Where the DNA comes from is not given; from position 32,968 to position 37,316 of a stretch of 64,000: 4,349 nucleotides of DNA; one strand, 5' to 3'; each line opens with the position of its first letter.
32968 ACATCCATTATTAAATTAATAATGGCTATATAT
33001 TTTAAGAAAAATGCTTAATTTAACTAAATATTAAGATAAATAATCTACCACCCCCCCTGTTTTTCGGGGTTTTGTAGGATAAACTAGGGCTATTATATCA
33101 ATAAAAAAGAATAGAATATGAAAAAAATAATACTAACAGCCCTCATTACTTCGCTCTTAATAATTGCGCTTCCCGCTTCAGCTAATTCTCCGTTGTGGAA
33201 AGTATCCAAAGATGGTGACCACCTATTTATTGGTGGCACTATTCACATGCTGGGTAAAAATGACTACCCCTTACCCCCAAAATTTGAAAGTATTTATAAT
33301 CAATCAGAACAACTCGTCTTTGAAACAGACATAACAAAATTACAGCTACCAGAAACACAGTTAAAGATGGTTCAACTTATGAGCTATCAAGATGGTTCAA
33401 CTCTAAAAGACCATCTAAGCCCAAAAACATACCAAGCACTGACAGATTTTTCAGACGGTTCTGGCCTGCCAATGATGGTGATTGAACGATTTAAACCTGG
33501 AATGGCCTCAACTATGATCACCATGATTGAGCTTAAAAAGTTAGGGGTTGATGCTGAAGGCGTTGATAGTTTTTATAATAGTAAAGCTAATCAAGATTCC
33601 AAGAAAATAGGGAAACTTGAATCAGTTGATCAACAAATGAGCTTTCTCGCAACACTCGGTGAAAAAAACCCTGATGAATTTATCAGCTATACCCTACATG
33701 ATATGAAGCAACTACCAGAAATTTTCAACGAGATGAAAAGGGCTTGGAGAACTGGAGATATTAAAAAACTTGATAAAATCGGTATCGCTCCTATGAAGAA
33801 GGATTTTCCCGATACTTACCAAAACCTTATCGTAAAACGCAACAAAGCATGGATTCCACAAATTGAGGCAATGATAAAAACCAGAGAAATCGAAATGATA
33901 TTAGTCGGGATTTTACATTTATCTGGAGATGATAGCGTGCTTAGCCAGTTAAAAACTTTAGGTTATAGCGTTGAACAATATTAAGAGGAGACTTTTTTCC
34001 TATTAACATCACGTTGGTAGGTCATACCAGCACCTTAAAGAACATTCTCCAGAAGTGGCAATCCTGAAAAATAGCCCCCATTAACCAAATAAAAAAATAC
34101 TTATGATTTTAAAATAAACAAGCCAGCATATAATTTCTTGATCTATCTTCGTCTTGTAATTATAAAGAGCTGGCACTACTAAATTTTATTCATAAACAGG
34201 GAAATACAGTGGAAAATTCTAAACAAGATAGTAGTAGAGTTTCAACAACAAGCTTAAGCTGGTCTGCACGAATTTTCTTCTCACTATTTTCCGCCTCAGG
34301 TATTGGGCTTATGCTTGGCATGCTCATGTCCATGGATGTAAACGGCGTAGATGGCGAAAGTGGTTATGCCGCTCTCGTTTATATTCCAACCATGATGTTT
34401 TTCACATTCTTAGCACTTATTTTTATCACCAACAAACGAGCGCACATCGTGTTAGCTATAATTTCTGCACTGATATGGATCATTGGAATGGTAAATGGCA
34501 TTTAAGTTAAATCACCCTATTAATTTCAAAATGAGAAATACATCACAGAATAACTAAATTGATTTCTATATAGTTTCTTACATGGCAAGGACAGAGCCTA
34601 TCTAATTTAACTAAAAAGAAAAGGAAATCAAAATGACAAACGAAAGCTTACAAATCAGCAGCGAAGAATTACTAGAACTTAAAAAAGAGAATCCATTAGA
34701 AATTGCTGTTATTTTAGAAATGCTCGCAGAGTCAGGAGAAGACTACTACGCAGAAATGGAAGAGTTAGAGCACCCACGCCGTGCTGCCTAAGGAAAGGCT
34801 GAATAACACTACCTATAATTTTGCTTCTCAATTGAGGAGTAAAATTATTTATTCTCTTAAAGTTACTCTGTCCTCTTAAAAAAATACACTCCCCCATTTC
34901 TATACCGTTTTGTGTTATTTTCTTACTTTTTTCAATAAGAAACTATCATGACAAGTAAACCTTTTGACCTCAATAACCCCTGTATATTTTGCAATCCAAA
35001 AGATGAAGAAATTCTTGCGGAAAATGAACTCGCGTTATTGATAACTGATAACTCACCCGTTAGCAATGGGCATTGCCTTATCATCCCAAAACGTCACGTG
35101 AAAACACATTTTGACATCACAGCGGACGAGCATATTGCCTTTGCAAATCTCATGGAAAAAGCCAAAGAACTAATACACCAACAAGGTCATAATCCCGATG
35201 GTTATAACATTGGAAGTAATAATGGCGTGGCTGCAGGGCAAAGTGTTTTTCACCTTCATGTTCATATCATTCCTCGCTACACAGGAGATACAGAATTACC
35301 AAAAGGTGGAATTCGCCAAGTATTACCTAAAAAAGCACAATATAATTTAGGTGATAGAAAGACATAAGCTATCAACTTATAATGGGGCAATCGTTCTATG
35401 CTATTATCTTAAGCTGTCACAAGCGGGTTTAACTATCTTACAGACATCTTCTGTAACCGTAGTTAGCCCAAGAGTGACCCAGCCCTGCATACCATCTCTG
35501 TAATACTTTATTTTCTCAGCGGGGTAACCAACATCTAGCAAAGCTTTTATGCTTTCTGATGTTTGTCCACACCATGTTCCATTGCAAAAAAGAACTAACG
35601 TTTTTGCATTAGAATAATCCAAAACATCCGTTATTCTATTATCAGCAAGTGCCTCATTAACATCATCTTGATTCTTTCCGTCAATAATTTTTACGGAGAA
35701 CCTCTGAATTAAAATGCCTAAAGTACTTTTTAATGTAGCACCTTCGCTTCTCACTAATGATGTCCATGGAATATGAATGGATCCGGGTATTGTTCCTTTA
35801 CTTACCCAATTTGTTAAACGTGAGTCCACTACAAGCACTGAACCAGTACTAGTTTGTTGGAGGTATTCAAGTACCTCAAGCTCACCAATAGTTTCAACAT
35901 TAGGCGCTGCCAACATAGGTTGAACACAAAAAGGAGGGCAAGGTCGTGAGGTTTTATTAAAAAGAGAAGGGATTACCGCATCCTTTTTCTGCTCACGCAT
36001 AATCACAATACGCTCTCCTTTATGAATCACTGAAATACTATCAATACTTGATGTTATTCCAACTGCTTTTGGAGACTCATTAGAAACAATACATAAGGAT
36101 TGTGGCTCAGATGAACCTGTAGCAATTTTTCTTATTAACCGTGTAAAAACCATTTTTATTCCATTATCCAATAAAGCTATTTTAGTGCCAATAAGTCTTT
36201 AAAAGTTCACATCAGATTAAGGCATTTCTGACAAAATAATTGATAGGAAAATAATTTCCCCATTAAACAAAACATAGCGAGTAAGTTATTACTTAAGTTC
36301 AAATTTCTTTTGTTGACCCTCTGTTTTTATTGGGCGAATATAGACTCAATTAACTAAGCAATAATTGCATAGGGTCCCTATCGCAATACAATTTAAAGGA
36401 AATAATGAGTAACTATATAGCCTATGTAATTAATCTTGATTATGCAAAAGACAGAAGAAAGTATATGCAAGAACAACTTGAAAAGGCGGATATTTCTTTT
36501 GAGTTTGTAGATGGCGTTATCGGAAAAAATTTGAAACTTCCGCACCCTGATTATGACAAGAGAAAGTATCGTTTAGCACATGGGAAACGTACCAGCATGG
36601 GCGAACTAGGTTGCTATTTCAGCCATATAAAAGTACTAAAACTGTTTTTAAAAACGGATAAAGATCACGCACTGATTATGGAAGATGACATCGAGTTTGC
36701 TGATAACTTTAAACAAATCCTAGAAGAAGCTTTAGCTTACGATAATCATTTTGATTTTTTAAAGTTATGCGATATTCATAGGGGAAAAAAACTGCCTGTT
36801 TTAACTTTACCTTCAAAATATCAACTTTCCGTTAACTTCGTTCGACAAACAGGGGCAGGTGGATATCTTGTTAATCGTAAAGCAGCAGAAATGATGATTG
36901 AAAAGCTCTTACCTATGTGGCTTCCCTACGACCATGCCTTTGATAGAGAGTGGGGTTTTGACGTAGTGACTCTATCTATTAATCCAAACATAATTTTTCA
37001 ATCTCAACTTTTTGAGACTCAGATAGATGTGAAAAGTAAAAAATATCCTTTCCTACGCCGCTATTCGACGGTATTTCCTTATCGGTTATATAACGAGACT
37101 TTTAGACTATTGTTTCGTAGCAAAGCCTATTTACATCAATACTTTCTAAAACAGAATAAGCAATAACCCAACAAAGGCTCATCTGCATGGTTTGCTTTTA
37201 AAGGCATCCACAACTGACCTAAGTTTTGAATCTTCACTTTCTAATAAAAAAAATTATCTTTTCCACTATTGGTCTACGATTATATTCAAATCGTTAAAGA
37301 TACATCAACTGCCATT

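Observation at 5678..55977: Abundant unassigned intergenic repeat family with a 30-bp C7/G7-tipped arm (9 loci in 64 kb)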

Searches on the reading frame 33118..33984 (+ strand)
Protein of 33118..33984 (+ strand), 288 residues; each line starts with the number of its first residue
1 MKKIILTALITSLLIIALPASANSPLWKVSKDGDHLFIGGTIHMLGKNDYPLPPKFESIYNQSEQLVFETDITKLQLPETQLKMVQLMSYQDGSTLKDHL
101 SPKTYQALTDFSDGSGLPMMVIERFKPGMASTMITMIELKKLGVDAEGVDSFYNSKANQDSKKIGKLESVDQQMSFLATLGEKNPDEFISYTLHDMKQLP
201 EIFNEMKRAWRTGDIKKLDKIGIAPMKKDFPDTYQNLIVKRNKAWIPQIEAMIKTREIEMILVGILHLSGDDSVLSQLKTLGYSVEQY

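Call 45: search_protein_families(library=pfam, proteins=[window:33118-33984:+], max_evalue=0.00001)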
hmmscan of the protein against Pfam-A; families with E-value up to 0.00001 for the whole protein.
window:33118-33984:+ (288 aa): 1 family
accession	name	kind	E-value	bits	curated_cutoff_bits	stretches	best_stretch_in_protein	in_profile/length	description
PF01963.22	TraB_PrgY_gumN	-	1.3e-69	235.5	26.8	1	26-287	2-263/263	TraB/PrgY/gumN family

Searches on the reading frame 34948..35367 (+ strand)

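Call 45: search_protein_families(library=pfam, proteins=[window:34948-35367:+], max_evalue=0.00001)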
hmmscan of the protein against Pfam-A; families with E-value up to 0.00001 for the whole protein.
window:34948-35367:+ (139 aa): 2 families
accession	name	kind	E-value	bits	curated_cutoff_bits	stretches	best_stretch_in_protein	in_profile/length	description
PF01230.28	HIT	-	3.6e-24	85.7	21.5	1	19-112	5-97/98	HIT domain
PF11969.13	DcpS_C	-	4.9e-17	62.9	24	1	12-108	2-100/114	Scavenger mRNA decapping enzyme C-term binding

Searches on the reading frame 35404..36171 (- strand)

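Call 45: search_protein_families(library=pfam, proteins=[window:35404-36171:-], max_evalue=0.00001)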
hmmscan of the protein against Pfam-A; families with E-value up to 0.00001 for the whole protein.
window:35404-36171:- (255 aa): 1 family
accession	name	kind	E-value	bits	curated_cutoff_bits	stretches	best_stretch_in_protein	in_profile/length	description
PF00581.25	Rhodanese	-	4.4e-09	37.1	22.2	1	102-232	4-100/102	Rhodanese-like domain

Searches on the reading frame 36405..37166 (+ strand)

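Call 45: search_protein_families(library=pfam, proteins=[window:36405-37166:+], max_evalue=0.00001)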
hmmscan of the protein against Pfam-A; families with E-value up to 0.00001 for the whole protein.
window:36405-37166:+ (253 aa): 1 family
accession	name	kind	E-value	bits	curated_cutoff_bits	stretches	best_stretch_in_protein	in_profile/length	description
PF01755.23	Glyco_transf_25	-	1.2e-31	110.6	24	1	6-177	4-197/199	Glycosyltransferase family 25 (LPS biosynthesis protein)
